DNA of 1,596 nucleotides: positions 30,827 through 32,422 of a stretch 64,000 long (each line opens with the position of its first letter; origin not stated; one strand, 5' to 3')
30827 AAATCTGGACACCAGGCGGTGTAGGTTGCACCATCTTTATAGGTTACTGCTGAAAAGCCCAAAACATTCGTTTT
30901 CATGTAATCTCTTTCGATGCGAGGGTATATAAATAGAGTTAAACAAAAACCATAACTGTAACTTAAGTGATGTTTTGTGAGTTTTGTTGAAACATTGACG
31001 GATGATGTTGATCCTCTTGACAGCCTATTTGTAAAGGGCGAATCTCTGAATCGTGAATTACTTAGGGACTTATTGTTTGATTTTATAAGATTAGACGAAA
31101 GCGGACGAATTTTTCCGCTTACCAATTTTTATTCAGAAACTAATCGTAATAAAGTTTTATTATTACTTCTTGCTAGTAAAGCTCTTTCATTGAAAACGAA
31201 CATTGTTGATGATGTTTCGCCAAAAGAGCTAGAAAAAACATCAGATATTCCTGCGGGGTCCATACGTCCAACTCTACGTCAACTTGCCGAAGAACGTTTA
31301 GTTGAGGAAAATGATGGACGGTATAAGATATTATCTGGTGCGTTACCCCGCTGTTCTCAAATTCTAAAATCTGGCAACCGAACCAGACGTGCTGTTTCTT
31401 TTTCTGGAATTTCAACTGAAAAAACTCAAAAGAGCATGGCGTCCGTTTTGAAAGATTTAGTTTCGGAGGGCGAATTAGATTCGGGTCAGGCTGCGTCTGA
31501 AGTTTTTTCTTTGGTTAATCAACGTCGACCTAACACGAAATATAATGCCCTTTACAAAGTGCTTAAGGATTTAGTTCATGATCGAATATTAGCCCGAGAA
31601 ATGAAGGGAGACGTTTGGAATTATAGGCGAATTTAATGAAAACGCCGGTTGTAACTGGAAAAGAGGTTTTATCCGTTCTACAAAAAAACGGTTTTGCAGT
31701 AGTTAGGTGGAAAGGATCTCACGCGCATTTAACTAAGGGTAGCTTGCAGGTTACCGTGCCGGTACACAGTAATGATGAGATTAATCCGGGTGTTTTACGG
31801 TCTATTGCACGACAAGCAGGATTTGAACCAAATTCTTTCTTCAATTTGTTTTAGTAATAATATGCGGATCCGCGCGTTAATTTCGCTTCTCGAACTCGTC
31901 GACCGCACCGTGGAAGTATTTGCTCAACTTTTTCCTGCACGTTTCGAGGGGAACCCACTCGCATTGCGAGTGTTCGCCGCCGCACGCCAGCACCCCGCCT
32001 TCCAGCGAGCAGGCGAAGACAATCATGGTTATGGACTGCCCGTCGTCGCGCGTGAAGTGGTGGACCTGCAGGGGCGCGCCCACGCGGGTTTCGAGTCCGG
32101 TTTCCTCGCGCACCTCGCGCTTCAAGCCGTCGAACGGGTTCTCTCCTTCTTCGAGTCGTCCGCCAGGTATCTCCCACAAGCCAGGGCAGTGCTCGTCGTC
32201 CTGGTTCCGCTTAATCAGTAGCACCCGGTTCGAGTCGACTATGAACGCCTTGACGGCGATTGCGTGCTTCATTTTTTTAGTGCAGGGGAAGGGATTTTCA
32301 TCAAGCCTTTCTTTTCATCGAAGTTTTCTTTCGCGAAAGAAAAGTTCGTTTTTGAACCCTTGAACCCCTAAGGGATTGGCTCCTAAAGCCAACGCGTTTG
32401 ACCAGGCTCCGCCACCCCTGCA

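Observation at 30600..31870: Low-GC island with an atypically split HicA/HicB toxin-antitoxin pair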

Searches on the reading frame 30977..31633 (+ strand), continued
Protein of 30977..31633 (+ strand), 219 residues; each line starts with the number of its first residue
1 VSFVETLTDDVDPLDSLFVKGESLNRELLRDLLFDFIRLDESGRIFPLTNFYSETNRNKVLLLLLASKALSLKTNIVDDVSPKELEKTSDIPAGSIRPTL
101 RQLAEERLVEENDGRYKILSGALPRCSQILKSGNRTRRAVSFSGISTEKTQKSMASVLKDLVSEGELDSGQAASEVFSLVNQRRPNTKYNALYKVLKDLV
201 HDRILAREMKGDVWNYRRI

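Call 45: find_encoding_contigs(protein=P0156, flank=4000, max_places=4)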
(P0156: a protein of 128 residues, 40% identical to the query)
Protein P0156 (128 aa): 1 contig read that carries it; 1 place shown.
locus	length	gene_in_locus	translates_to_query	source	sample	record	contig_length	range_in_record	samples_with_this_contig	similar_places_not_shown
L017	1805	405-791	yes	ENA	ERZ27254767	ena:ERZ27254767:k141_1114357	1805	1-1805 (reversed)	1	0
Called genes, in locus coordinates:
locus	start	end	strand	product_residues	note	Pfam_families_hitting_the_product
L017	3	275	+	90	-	?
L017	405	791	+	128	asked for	-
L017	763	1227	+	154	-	-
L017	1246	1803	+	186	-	?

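Call 46: find_encoding_contigs(protein=P0010, flank=4000, max_places=4)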
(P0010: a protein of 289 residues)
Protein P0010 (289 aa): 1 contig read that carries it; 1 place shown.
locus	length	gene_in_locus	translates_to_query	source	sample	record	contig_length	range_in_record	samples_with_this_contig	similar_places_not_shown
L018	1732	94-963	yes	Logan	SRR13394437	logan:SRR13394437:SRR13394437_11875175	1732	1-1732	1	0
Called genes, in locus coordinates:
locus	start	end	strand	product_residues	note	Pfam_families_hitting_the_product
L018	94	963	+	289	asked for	-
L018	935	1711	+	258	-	-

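Call 47: search_protein_families(library=pfam, proteins=[L014:2385-3143:+, L014:3146-4375:+, L014:120-1553:-, L017:763-1227:+, L017:1246-1803:+, L018:935-1711:+, L017:3-275:+], max_evalue=0.01)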
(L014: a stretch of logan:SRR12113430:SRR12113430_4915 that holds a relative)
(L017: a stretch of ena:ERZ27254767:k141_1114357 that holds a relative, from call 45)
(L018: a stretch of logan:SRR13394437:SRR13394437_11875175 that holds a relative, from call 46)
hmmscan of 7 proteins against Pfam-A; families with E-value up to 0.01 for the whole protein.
L014:2385-3143:+ (252 aa): 0 families

L014:3146-4375:+ (409 aa): 0 families

L014:120-1553:- (477 aa): 0 families

L017:763-1227:+ (154 aa): 0 families

L017:1246-1803:+ (186 aa): 0 families

L018:935-1711:+ (258 aa): 0 families

L017:3-275:+ (90 aa): 1 family
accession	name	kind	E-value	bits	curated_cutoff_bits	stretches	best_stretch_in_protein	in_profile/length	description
PF12802.13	MarR_2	-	0.0036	17.9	27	1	31-66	20-54/61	MarR family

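Call 48: search_protein_families(library=phrogs, proteins=[P0001, P0011, P0155, L014:2385-3143:+, L014:3146-4375:+, L014:120-1553:-, L017:763-1227:+, L017:1246-1803:+, L018:935-1711:+], max_evalue=0.01)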
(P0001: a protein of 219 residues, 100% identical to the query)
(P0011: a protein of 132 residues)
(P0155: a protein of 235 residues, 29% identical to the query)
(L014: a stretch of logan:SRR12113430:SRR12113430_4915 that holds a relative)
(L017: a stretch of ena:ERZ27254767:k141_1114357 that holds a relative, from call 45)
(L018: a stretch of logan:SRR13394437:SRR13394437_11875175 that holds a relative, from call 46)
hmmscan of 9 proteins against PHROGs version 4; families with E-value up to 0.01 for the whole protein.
P0001 (219 aa): 0 families

P0011 (132 aa): 0 families

P0155 (235 aa): 2 families
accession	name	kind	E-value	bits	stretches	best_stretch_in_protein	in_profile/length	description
phrog_678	-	DNA, RNA and nucleotide metabolism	6.6e-05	23.6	1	55-151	80-165/346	replication initiation O-like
phrog_186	-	DNA, RNA and nucleotide metabolism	0.00053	20.8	1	42-149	34-138/308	DnaD-like helicase loader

L014:2385-3143:+ (252 aa): 0 families

L014:3146-4375:+ (409 aa): 0 families

L014:120-1553:- (477 aa): 0 families

L017:763-1227:+ (154 aa): 0 families

L017:1246-1803:+ (186 aa): 0 families

L018:935-1711:+ (258 aa): 0 families

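Call 57: find_related_loci(query=A1, collection=metagenome_contigs, flank=3000)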
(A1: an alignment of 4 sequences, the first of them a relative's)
Query A1 (219 aa) in metagenome_contigs; peptide patterns used: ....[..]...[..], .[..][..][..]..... (x = any residue, [..] = any of these).
109 stretches matched a pattern; 10 encode a relative of the query (tblastn E <= 1e-3); 10 distinct loci.
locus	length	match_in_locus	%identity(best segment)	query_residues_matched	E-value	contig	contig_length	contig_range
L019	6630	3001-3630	54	9-218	6e-71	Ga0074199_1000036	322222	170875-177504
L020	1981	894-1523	54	9-218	4e-73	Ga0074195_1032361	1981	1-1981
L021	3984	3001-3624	46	12-218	7e-62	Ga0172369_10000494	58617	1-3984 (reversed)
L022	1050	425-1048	50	12-217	6e-66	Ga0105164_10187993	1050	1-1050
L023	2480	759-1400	45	4-218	5e-62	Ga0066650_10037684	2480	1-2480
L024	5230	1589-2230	45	4-218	2e-61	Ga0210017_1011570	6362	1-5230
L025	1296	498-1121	47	12-218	4e-64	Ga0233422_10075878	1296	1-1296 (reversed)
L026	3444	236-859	47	12-218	1e-60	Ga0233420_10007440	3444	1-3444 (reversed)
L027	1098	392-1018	48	11-218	8e-59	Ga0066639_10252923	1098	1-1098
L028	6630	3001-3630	54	9-218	6e-71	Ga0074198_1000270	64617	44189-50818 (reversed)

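Call 64: find_related_loci(query=A1, collection=viral_contigs, flank=5000)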
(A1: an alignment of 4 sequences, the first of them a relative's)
Query A1 (219 aa) in viral_contigs; peptide patterns used: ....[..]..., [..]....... (x = any residue, [..] = any of these).
19 stretches matched a pattern, but none encodes a relative of the query by tblastn (E <= 1e-3).

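Call 66: search_protein_families(library=pfam, proteins=[L019:1468-2685:+, L019:3939-5282:+, L024:230-1237:+, L024:2618-3775:+, L026:1563-2999:+, L011:3086-3454:-, L011:4861-6102:-, L013:2245-3336:-, L012:2387-3619:-, L003:3009-5612:+], max_evalue=0.001)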
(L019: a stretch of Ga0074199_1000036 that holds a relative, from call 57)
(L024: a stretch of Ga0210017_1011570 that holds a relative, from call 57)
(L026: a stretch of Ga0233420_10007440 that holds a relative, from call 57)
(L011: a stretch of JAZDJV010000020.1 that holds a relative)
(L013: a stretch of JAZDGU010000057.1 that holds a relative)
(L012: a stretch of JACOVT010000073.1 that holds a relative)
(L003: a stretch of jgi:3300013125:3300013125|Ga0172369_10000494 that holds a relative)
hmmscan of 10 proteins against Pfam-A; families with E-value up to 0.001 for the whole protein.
L019:1468-2685:+ (405 aa): 2 families
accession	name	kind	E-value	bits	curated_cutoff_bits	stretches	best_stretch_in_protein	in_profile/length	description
PF06973.17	DUF1297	-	1.7e-56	191.2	23.8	1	215-405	1-188/188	Domain of unknown function (DUF1297)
PF06849.18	DUF1246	-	2.6e-38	131.2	25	1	45-182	1-122/122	Protein of unknown function (DUF1246)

L019:3939-5282:+ (447 aa): 1 family
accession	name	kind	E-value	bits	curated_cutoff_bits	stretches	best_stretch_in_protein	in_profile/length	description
PF00709.27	Adenylsucc_synt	-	2.5e-150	501.3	27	1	17-443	1-415/416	Adenylosuccinate synthetase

L024:230-1237:+ (335 aa): 0 families

L024:2618-3775:+ (385 aa): 1 family
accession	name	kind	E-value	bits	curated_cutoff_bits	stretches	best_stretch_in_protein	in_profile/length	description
PF13229.12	Beta_helix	-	1.6e-09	38.1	25.9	1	240-375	6-124/158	Right handed beta helix region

L026:1563-2999:+ (478 aa): 6 families
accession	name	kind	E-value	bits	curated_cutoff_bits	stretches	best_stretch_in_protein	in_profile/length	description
PF03008.20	DUF234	-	7.8e-17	62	22.5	1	318-411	1-93/100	Archaea bacterial proteins of unknown function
PF01637.24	ATPase_2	-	8.1e-15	55.7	33.2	1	4-208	1-223/225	ATPase domain predominantly from Archaea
PF13401.12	AAA_22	-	1.1e-09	39.2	27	1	25-145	6-123/130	AAA domain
PF13173.12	AAA_14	-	1.4e-08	35.3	27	1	25-179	3-128/129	AAA domain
PF13191.12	AAA_16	-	1.6e-05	25.9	32.6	1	4-122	2-151/167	AAA ATPase domain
PF24645.1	DUF7639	-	0.0008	19.8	27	0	39-82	23-66/92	Domain of unknown function (DUF7639)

L011:3086-3454:- (122 aa): 2 families
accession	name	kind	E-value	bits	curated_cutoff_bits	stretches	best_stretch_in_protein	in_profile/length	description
PF01248.31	Ribosomal_L7Ae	-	6.4e-30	103.1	22.1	1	16-109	1-94/95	Ribosomal protein L7Ae/L30e/S12e/Gadd45 family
PF15608.11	PELOTA_1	-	0.00074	19.7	25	0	26-80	17-69/81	PELOTA RNA binding domain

L011:4861-6102:- (413 aa): 1 family
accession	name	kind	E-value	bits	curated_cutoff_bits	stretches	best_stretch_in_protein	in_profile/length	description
PF00749.27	tRNA-synt_1c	-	8.6e-69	232.3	23.4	1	101-404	1-310/314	tRNA synthetases class I (E and Q), catalytic domain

L013:2245-3336:- (363 aa): 1 family
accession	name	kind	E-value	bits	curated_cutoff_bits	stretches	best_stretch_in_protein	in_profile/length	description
PF01569.27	PAP2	-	1.7e-12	47.7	27.2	1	55-153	4-120/130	PAP2 superfamily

L012:2387-3619:- (410 aa): 2 families
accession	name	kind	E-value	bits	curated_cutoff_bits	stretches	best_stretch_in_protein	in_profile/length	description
PF04894.17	Nre_N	-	2.1e-95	320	25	1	17-287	1-270/270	Archaeal Nre, N-terminal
PF04895.17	Nre_C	-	9.3e-38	129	27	1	300-409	1-110/110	Archaeal Nre, C-terminal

L003:3009-5612:+ (867 aa): 0 families

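Call 88: search_protein_families(library=pfam, proteins=[L014:2385-3143:+, L018:935-1711:+, L017:1246-1803:+, L017:763-1227:+, L014:3146-4375:+, L014:120-1553:-], max_evalue=10)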
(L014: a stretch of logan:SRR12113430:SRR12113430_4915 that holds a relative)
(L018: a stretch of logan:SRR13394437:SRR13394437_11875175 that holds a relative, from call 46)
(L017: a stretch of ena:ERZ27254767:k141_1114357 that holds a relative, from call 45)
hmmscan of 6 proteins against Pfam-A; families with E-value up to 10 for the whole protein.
L014:2385-3143:+ (252 aa): 4 families
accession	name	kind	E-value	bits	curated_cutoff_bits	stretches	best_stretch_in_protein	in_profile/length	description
PF24292.1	DUF7479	-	0.022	15.3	27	1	158-185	16-43/60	Domain of unknown function (DUF7479)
PF00010.31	HLH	-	0.029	14.6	20.7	1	35-58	7-29/53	Helix-loop-helix DNA-binding domain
PF13643.11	DUF4145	-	0.04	14.4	23.1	1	131-223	1-70/88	Domain of unknown function (DUF4145)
PF14491.11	DUF4435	-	0.08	13.1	27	1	4-71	113-182/238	Protein of unknown function (DUF4435)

L018:935-1711:+ (258 aa): 2 families
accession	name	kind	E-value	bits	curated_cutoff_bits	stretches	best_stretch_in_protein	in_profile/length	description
PF13643.11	DUF4145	-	0.09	13.3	23.1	1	132-162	1-30/88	Domain of unknown function (DUF4145)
PF19111.5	DUF5798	-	0.16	12.6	27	0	47-92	22-66/89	Family of unknown function (DUF5798)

L017:1246-1803:+ (186 aa): 0 families

L017:763-1227:+ (154 aa): 0 families

L014:3146-4375:+ (409 aa): 0 families

L014:120-1553:- (477 aa): 0 families

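Call 93: search_dna_similar(query=P0001, collection=plasmids, mode=protein, max_evalue=0.001, max_rows=10)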
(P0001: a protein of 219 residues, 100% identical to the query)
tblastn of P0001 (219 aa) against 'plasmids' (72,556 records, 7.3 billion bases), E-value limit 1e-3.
No match.

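Call 94: search_dna_similar(query=P0001, collection=phages, mode=protein, max_evalue=0.001, max_rows=10)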
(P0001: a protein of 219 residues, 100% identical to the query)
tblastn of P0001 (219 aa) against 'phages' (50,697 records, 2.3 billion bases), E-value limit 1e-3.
No match.

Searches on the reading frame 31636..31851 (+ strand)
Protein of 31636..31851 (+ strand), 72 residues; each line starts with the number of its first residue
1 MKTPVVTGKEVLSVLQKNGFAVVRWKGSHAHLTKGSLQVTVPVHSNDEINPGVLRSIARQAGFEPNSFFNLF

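Call 3: search_protein_families(library=pfam, proteins=[window:31636-31851:+], max_evalue=0.01)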
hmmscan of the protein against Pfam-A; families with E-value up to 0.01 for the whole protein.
seq(72 aa): 1 family
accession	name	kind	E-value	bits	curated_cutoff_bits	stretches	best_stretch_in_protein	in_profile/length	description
PF07927.17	HicA_toxin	-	7.2e-18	64.9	27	1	8-62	1-57/58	HicA toxin of bacterial toxin-antitoxin,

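Call 8: find_encoding_contigs(protein=window:31636-31851:+, flank=8000, max_places=10)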
Protein seq(72 aa) (72 aa): no gene with exactly this product is on record in the collection.

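Call 20: search_protein_families(library=ncbifam, proteins=[window:31636-31851:+], max_evalue=1)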
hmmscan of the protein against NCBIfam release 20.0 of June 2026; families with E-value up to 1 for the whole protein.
seq(72 aa): 3 families
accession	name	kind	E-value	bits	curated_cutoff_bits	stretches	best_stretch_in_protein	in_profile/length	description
NF040854.1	Hol_resolv_Hjc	equivalog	0.035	13.9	70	1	9-31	10-32/134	Holliday junction resolvase Hjc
TIGR04556.1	PKS_assoc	domain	0.2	11.1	80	1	4-33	15-44/226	polyketide synthase-associated domain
NF040755.1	AgaR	equivalog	0.2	10.7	260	1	5-61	34-89/256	transcriptional repressor AgaR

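Call 21: search_protein_families(library=padloc, proteins=[window:31636-31851:+], max_evalue=1)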
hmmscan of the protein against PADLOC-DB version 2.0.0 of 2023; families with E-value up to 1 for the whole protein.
seq(72 aa): 0 families

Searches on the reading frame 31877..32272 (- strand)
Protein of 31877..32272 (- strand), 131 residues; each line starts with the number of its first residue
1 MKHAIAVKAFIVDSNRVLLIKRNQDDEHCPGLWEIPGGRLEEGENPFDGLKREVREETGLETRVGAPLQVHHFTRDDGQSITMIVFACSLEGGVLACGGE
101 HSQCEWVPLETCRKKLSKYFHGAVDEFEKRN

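Call 3: search_protein_families(library=pfam, proteins=[window:31877-32272:-], max_evalue=0.01)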
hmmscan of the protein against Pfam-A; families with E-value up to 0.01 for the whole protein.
window:31877-32272:- (131 aa): 2 families
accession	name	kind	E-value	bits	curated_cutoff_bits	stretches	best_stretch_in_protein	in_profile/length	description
PF00293.34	NUDIX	-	3.6e-24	85.7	21.1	1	3-112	2-118/134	NUDIX domain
PF14815.12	NUDIX_4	-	2.9e-11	43.6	35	1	10-113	4-99/113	NUDIX domain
